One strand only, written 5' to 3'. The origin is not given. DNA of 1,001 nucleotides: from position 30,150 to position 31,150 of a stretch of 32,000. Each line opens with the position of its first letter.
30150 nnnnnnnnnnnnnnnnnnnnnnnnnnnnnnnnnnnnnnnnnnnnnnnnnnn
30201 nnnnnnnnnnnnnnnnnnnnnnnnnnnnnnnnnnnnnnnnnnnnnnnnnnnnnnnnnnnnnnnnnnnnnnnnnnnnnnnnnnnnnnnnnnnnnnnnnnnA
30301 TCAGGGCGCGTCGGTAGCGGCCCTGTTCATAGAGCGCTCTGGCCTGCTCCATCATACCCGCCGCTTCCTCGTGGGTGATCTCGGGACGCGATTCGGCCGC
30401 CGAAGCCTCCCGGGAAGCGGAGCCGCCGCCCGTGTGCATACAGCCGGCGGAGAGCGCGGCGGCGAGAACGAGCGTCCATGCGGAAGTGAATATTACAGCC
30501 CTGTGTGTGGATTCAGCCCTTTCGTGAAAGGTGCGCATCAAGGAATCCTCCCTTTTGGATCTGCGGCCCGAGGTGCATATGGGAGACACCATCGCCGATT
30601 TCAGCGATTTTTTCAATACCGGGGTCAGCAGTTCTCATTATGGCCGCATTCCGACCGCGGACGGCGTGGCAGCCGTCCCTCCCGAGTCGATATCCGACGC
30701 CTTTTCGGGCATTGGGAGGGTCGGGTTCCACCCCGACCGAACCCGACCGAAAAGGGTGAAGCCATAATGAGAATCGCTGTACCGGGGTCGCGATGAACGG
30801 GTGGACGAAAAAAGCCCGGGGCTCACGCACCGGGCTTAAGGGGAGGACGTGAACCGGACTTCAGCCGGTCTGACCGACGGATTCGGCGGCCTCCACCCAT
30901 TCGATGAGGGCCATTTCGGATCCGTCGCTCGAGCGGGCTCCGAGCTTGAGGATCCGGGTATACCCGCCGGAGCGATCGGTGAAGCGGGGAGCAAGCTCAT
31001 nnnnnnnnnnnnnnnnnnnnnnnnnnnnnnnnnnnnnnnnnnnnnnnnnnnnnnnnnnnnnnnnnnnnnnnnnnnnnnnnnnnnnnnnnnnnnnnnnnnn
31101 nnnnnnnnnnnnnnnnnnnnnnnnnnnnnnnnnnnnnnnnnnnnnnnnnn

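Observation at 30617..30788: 154-bp MITE with 9-bp target-site duplication inserted in the leader of the secretin/pilus operon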

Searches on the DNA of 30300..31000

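Call 5: search_rna_families(source=window, start=30300, end=31000, threshold=evalue, max_evalue=1)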
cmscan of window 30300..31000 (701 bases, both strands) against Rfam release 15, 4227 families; matches with E-value up to 1: 5.
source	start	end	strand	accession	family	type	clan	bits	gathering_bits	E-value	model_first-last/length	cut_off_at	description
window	30353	30436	-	RF03078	chrB-a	Cis-reg;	-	19.8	43.9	0.6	1-80/80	no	chrB-a RNA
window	30799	30863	-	RF00519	suhB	Gene; sRNA;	CL00108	18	41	0.42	1-77/77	no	Makes More Granules Regulator RNA (mmgR)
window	30806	30849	-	RF02278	Betaproteobacteria_toxic_sRNA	Gene; sRNA;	-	17.4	50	0.78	1-64/64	no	Betaproteobacteria toxic small RNA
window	30815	30850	+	RF01687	Acido-Lenti-1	Gene; sRNA;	-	16.2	37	0.43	1-46/46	no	Acido-Lenti-1 RNA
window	30515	30613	+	RF02784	SorX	Gene; sRNA;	-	15.8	46.6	0.56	1-73/73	no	Singlet oxygen resistance RNA X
